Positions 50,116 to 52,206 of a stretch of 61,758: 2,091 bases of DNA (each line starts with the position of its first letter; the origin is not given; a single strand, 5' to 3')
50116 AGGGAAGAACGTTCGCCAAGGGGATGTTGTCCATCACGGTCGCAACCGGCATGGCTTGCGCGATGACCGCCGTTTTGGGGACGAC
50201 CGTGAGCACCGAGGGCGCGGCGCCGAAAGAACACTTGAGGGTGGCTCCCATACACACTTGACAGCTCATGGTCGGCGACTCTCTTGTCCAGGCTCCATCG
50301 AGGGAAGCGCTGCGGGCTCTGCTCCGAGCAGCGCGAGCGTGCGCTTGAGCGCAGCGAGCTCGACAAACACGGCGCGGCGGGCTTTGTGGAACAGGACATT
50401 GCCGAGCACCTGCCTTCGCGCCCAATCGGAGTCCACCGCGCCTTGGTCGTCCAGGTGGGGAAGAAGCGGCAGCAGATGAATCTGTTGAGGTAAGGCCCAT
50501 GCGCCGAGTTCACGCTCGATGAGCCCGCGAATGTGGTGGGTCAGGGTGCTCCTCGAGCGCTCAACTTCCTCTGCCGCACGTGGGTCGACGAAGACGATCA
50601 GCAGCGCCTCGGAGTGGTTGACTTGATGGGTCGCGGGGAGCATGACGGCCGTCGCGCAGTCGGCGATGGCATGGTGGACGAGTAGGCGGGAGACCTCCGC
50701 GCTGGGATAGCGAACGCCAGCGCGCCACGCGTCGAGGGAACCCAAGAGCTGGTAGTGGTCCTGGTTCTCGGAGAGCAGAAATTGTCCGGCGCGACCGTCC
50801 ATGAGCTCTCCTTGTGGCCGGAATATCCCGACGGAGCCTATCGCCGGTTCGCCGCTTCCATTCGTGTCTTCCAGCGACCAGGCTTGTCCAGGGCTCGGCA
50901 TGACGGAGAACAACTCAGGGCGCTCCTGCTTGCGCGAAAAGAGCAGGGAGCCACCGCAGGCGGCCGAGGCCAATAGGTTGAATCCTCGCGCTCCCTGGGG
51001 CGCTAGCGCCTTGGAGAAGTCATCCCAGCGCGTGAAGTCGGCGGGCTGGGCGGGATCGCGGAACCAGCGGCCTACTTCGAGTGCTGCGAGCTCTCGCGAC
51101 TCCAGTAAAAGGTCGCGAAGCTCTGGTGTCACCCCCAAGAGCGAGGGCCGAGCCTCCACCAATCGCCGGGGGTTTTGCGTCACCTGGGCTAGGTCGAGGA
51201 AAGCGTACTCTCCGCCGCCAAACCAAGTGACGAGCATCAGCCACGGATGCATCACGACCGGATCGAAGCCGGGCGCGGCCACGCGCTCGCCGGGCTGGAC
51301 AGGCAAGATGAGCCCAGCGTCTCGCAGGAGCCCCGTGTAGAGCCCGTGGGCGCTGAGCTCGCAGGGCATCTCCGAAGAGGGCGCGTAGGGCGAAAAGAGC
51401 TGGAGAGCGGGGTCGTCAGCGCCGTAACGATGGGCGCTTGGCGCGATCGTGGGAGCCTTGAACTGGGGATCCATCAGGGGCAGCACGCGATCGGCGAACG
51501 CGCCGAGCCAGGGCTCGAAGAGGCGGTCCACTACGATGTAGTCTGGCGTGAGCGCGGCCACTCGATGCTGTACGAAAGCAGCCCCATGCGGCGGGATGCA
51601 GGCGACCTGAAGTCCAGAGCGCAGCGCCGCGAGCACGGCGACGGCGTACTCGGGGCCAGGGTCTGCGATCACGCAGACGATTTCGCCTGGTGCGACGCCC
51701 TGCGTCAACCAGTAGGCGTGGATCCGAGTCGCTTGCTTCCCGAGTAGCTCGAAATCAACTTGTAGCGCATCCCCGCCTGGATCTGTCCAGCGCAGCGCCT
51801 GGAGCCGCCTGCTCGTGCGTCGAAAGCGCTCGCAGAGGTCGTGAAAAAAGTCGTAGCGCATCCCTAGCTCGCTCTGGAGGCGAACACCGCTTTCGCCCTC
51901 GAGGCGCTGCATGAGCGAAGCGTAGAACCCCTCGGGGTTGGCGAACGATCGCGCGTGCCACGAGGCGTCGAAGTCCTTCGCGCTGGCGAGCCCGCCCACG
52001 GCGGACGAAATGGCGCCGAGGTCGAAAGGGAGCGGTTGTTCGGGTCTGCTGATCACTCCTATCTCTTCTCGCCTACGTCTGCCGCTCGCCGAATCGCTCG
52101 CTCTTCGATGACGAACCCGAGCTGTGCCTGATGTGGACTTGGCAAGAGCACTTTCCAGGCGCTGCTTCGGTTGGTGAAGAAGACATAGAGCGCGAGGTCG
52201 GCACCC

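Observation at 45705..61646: Rearranged, highly divergent type VI secretion-like locus with unexplained extra genes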

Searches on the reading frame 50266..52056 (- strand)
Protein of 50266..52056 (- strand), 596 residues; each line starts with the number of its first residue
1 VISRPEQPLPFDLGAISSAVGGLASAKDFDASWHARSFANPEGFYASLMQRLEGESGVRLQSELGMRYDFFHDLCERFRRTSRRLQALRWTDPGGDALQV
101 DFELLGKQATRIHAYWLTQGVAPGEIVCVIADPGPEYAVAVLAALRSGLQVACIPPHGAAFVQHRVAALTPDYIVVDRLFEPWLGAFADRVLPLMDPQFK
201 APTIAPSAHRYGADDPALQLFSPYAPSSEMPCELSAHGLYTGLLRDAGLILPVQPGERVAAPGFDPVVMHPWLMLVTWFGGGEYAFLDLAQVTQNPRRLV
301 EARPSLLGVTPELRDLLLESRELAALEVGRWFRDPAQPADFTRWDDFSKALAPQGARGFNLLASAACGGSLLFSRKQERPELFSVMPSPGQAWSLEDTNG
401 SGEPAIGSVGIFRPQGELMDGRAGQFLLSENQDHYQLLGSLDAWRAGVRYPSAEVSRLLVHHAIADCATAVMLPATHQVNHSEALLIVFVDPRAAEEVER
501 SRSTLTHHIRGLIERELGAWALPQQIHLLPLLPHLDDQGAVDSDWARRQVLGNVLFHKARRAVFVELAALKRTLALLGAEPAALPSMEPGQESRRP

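Call 3: search_protein_families(library=pfam, proteins=[window:50266-52056:-], max_evalue=0.01)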
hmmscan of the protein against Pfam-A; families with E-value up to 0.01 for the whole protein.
window:50266-52056:- (596 aa): 2 families
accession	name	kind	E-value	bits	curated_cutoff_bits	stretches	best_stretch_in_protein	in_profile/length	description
PF00501.34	AMP-binding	-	2.7e-05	23.6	29.9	1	107-176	29-99/384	AMP-binding enzyme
PF13193.12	AMP-binding_C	-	0.0065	17.8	24.5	0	458-533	6-70/76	AMP-binding enzyme C-terminal domain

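Call 48: find_homologous_proteins(query=A6, max_evalue=0.001)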
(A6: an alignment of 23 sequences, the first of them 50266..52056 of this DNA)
Query A6 (23 sequences) (596 aa, profile of the alignment): 5 proteins with E <= 0.001 among 8000 candidates.
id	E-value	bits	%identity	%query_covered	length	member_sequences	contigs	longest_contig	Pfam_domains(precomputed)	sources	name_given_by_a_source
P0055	4.1e-215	733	29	95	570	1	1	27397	-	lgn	-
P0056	1.9e-177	609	100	100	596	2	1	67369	-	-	-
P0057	3.7e-127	443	49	97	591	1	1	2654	-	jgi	jgi:hypothetical protein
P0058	3.1e-115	404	46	91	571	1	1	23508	PF00501.35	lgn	-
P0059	9.5e-4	35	30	11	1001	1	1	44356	PF00550.32,PF00501.35,PF13193.13,PF00975.27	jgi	jgi:acetoacetyl-CoA synthetase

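Call 60: search_solved_structures(query=A6, max_evalue=0.01, show_alignments=2)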
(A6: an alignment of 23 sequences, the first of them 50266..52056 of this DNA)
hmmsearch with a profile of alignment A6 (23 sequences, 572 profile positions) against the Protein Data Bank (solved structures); distinct sequences matched with E-value up to 0.01: 101 (the best 60 are shown).
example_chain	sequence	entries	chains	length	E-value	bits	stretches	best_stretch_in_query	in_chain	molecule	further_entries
6mfy_A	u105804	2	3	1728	7.5e-14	53.9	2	89-149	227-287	Linear gramicidin synthase subunit A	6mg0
9be3_A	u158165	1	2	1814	8.3e-14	53.7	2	89-149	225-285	Linear gramicidin synthase subunit A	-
9be4_A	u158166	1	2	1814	8.3e-14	53.7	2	89-149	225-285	Linear gramicidin synthase subunit A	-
6mfz_A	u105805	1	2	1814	8.3e-14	53.7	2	89-149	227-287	Linear gramicidin synthase subunit A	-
9meh_A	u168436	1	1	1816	8.4e-14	53.7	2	89-149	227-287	Linear gramicidin synthase subunit A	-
2p2q_A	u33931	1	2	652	1.4e-10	43.1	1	73-147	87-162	Acetyl-coenzyme A synthetase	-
2p20_A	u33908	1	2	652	1.6e-10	42.9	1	73-147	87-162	Acetyl-coenzyme A synthetase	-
2p2b_A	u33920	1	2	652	2.4e-10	42.3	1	73-147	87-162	Acetyl-coenzyme A synthetase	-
2p2f_A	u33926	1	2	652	2.7e-10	42.2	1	73-147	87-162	Acetyl-coenzyme A synthetase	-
2p2m_A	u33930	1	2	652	2.7e-10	42.2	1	73-147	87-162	Acetyl-coenzyme A synthetase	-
1pg3_A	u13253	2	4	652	2.7e-10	42.1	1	73-147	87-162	acetyl-CoA synthetase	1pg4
5jrh_A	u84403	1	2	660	2.8e-10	42.1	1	73-147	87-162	Acetyl-coenzyme A synthetase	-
2p2j_A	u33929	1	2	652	3.1e-10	41.9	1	73-147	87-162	Acetyl-coenzyme A synthetase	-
7kq6_A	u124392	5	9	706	1.5e-08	36.4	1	61-170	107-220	Acetyl-coenzyme A synthetase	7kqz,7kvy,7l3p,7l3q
7kcp_A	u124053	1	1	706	2.8e-08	35.5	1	61-170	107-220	Acetyl-coenzyme A synthetase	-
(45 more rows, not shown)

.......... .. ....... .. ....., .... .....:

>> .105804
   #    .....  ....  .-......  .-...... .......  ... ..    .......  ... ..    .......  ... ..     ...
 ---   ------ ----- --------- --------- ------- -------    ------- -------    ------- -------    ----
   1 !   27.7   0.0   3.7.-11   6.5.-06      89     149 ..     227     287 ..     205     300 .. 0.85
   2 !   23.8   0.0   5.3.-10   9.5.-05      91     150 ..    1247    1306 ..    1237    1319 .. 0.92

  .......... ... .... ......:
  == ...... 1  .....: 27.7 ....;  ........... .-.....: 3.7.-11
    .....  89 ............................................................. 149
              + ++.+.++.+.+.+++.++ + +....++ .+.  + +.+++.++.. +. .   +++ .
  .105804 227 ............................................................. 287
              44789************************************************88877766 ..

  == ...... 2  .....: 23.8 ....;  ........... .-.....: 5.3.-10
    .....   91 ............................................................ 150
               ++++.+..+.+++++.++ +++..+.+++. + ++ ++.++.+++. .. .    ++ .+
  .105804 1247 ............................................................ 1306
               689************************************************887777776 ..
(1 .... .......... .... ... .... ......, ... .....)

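Call 70: search_protein_families(library=ncbifam, proteins=[window:50266-52056:-], max_evalue=0.01)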
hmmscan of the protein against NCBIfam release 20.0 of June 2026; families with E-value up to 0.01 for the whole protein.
window:50266-52056:- (596 aa): 11 families
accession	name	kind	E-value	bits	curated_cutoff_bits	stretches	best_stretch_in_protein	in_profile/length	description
NF001208.0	PRK00174.1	subfamily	1.5e-05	23.5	657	0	431-534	507-605/649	acetate--CoA ligase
NF006134.1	PRK08279.1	equivalog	5e-05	22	625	1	99-179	69-150/605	long-chain-acyl-CoA synthetase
TIGR02188.1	Ac_CoA_lig_AcsA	equivalog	0.0002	19.7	724.95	0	446-534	508-590/629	acetate--CoA ligase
NF003313.0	PRK04319.1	equivalog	0.00029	19.2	729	0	81-166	57-138/574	acetate--CoA ligase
NF004511.1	PRK05852.1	equivalog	0.00035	19.3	650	1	95-170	22-98/505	FadD7 family fatty acid--CoA ligase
NF009929.0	PRK13390.1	equivalog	0.00046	18.7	951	1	100-177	25-94/501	acyl-CoA synthetase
TIGR01733.1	AA-adenyl-dom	subfamily_domain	0.00049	19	317.4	1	105-157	5-58/409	amino acid adenylation domain-containing protein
NF047394.1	AcylCoAsynMbcS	equivalog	0.0051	15.5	850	1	75-151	18-93/525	acyl-CoA synthetase MbcS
NF002937.0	PRK03584.1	subfamily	0.0061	14.8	639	0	80-174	97-192/657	acetoacetate--CoA ligase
NF038341.1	ligase_FadD4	exception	0.0071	14.7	850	0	99-158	22-81/506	fatty-acid--CoA ligase FadD4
NF005858.0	PRK07787.1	subfamily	0.0095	14.4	575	0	95-167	17-90/471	acyl-CoA synthetase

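Call 72: predict_structure(alignment_id=A7)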
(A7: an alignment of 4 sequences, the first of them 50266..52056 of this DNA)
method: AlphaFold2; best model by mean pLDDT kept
length: 596 residues; sequences in the alignment: 4
mean_pLDDT: 57.0   pTM: 0.41
mean pLDDT of the five models: 57.0, 49.9, 48.5, 45.4, 42.2
residues with pLDDT >= 90: 5; 70-90: 157; 50-70: 208; < 50: 226
segments of 3 or more residues with pLDDT < 50: 1-87, 204-207, 223-238, 254-270, 280-283, 355-391, 417-422, 446-450, 476-481, 553-566, 579-596
pLDDT, mean of each block of 10 residues (from residue 1): 34 39 37 42 46 35 25 30 40 53 65 82 84 72 76 73 78 88 87 79 52 52 42 43 53 43 40 52 53 66 60 76 63 53 64 49 37 30 44 61 59 56 57 54 46 73 79 47 70 79 86 72 76 74 67 42 48 53 41 38
secondary structure, 60 per line:
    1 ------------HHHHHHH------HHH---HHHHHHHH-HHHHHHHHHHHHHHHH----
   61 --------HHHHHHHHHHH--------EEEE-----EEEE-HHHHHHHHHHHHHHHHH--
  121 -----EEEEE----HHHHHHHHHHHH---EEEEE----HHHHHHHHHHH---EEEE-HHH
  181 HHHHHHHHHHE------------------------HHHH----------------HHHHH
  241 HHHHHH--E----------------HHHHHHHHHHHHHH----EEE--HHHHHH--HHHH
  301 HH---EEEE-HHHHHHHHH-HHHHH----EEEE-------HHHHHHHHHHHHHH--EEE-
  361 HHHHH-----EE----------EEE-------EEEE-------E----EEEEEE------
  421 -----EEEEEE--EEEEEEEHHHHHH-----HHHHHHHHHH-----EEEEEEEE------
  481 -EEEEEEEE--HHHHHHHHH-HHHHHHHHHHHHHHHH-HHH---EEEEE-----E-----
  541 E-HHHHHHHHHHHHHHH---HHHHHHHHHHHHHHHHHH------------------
elements in order: H13-19 H32-39 H41-56 H69-79 E88-91 E97-100 H102-118 E126-130 H135-146 E150-154 H159-169 E173-176 H178-190 H216-219 H236-246 H266-279 E284-286 H289-294 H297-302 E306-309 H311-319 H321-325 E330-333 H341-354 E357-359 H361-365 E383-385 E393-396 E409-414 E426-431 E434-440 H441-446 H452-461 E467-474 E482-489 H492-500 H502-517 E525-529 H543-557 H561-578

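Call 75: search_protein_families(library=ncbifam, alignment_id=A6, max_evalue=1)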
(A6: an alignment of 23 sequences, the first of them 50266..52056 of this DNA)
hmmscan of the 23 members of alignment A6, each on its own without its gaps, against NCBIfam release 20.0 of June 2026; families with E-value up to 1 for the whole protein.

A. member 1, window:50266-52056:- (596 aa): 22 families
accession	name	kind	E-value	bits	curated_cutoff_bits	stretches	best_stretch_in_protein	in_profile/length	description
NF001208.0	PRK00174.1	subfamily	1.5e-05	23.5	657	2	431-534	507-605/649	acetate--CoA ligase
NF006134.1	PRK08279.1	equivalog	5e-05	22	625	1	99-179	69-150/605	long-chain-acyl-CoA synthetase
TIGR02188.1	Ac_CoA_lig_AcsA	equivalog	0.0002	19.7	724.95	1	446-534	508-590/629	acetate--CoA ligase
NF003313.0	PRK04319.1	equivalog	0.00029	19.2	729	1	81-166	57-138/574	acetate--CoA ligase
NF004511.1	PRK05852.1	equivalog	0.00035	19.3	650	1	95-170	22-98/505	FadD7 family fatty acid--CoA ligase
NF009929.0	PRK13390.1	equivalog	0.00046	18.7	951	1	100-177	25-94/501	acyl-CoA synthetase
TIGR01733.1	AA-adenyl-dom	subfamily_domain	0.00049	19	317.4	1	105-157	5-58/409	amino acid adenylation domain-containing protein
NF047394.1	AcylCoAsynMbcS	equivalog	0.0051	15.5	850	1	75-151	18-93/525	acyl-CoA synthetase MbcS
NF002937.0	PRK03584.1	subfamily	0.0061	14.8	639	1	80-174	97-192/657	acetoacetate--CoA ligase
NF038341.1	ligase_FadD4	exception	0.0071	14.7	850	1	99-158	22-81/506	fatty-acid--CoA ligase FadD4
NF005858.0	PRK07787.1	subfamily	0.0095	14.4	575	1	95-167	17-90/471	acyl-CoA synthetase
NF004282.0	PRK05691.1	subfamily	0.015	11.2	4090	1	77-149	1140-1206/4334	non-ribosomal peptide synthase/polyketide synthase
NF006539.0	PRK09029.1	equivalog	0.069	12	494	1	97-163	26-92/458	o-succinylbenzoate--CoA ligase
NF004822.0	PRK06178.1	equivalog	0.088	11.4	782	1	101-156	64-119/571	acyl-CoA synthetase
TIGR01217.1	ac_ac_CoA_syn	equivalog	0.094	10.8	520.9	1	79-175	94-191/652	acetoacetate--CoA ligase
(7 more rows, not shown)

B. families by the number of members that match (of 23 scanned): 66 families (the first 25 are shown)
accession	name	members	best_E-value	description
NF006134.1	PRK08279.1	23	4.6e-07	long-chain-acyl-CoA synthetase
NF002937.0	PRK03584.1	20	3.7e-06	acetoacetate--CoA ligase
NF001208.0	PRK00174.1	20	1.5e-05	acetate--CoA ligase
TIGR02188.1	Ac_CoA_lig_AcsA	19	7e-05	acetate--CoA ligase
NF004511.1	PRK05852.1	18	5.9e-08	FadD7 family fatty acid--CoA ligase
NF047394.1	AcylCoAsynMbcS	17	5.4e-05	acyl-CoA synthetase MbcS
NF006754.0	PRK09274.1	17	0.00039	fatty acid CoA ligase family protein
TIGR01733.1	AA-adenyl-dom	16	2.8e-06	amino acid adenylation domain-containing protein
NF003313.0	PRK04319.1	15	5.8e-05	acetate--CoA ligase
NF004822.0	PRK06178.1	11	8.9e-05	acyl-CoA synthetase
NF004282.0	PRK05691.1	10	0.00013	non-ribosomal peptide synthase/polyketide synthase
NF006539.0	PRK09029.1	9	0.00028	o-succinylbenzoate--CoA ligase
NF004837.0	PRK06187.1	9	0.00031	long-chain-fatty-acid--CoA ligase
NF008192.1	PRK10946.1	9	0.00069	(2,3-dihydroxybenzoyl)adenylate synthase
TIGR01217.1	ac_ac_CoA_syn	7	0.00055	acetoacetate--CoA ligase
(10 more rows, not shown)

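Call 77: fold_search(model_id=the predicted structure, library=pdb)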
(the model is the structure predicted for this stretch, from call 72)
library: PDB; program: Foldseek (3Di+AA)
matches with E <= 10: 1937; with E <= 0.001: 599
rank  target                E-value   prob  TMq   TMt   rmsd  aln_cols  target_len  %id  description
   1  3lnv                  2.3e-16  1.00  0.34  0.35  19.7       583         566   14  The crystal structure of fatty acyl-adenylate ligase from L. pneumophila in complex with acyl adenylate and pyrophosphat (released 2010-04-07)
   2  4fut                  4.3e-16  1.00  0.35  0.40  16.0       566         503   14  Crystal structure of ATP bound MatB from Rhodopseudomonas palustris (released 2012-07-25)
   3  7wua_C                4.5e-16  1.00  0.32  0.32  17.9       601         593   14  Crystal structures of FadD32 from Corynebacterium diphtheriae (released 2022-08-10)
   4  5u2a                  5.1e-16  1.00  0.34  0.36  15.7       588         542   13  Crystal structure of Brucella canis Acyl-CoA Synthetase (released 2016-12-21)
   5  7wua_B                5.1e-16  1.00  0.33  0.33  18.5       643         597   13  Crystal structures of FadD32 from Corynebacterium diphtheriae (released 2022-08-10)
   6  4gxq_A                7.6e-16  1.00  0.35  0.40  16.4       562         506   14  Crystal Structure of ATP bound RpMatB-BxBclM chimera B1 (released 2012-10-24)
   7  3kxw                  8.6e-16  1.00  0.33  0.34  18.9       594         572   15  The crystal structure of fatty acid AMP ligase from Legionella pneumophila (released 2010-03-16)
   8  7wua_A                8.6e-16  1.00  0.32  0.32  18.7       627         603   13  Crystal structures of FadD32 from Corynebacterium diphtheriae (released 2022-08-10)
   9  8iqu                  9.1e-16  1.00  0.32  0.35  18.2       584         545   14  Structure of MtbFadD23 with PhU-AMS (released 2023-04-26)
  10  8hd4                  9.1e-16  1.00  0.31  0.34  18.4       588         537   13  Full-length crystal structure of mycobacterium tuberculosis FadD23 in complex with AMPC16 (released 2023-02-15)
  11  4iz6_A                1.4e-15  1.00  0.35  0.34  22.1       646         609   13  Structure of EntE and EntB, an NRPS adenylation-PCP fusion protein with pseudo translational symmetry (released 2013-07-31)
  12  4gxr                  1.4e-15  1.00  0.35  0.40  15.5       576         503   13  Structure of ATP bound RpMatB-BxBclM chimera B3 (released 2012-10-24)
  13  8rpl_B                1.8e-15  1.00  0.34  0.32  21.6       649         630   13  AMP-forming acetyl-CoA synthetase from Chloroflexota bacterium with bound acetyl AMP (released 2024-06-19)
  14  8pyy                  1.9e-15  1.00  0.34  0.39  15.4       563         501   15  Amide bond synthetase from Streptomyces hindustanus in open conformation (released 2024-02-07)
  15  4fuq_D                1.9e-15  1.00  0.33  0.38  14.6       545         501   14  Crystal structure of apo MatB from Rhodopseudomonas palustris (released 2012-07-25)
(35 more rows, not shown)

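Call 78: search_protein_representatives(alignment_id=A7)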
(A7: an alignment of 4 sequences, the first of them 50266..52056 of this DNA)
Query: 4 sequences, 583 profile positions. Proteins with E-value up to 0.001 (for the whole library): 3218; up to 1e-10: 643; up to 1e-30: 328. The best 150 are listed.
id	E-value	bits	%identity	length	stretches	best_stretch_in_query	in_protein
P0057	3.5e-290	979.4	-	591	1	4-579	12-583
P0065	1.8e-166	570.9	-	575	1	4-571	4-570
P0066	4.9e-160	549.7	-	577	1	5-569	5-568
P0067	4.4e-146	503.6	-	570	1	1-569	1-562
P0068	3.6e-142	490.7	-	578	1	2-568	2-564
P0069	5.2e-142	490.2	-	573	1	5-571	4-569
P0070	1.2e-134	465.9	-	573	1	9-569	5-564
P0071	1.0e-132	459.5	-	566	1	4-568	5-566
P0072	2.8e-128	444.8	-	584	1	3-565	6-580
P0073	8.5e-128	443.3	-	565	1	20-567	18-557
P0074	9.5e-127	439.8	-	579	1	24-566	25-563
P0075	5.8e-126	437.2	-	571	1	26-566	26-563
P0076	3.9e-125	434.5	-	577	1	4-568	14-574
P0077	8.7e-125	433.3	-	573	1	5-569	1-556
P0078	1.8e-124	432.3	-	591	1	3-565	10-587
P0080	2.8e-122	425.0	-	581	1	9-566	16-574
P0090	2.1e-117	408.9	-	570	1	26-568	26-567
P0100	5.1e-112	391.2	-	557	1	24-571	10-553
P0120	5.9e-106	371.1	-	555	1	19-568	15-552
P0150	7.3e-96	337.8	-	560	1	5-566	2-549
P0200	2.5e-86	306.4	-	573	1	1-568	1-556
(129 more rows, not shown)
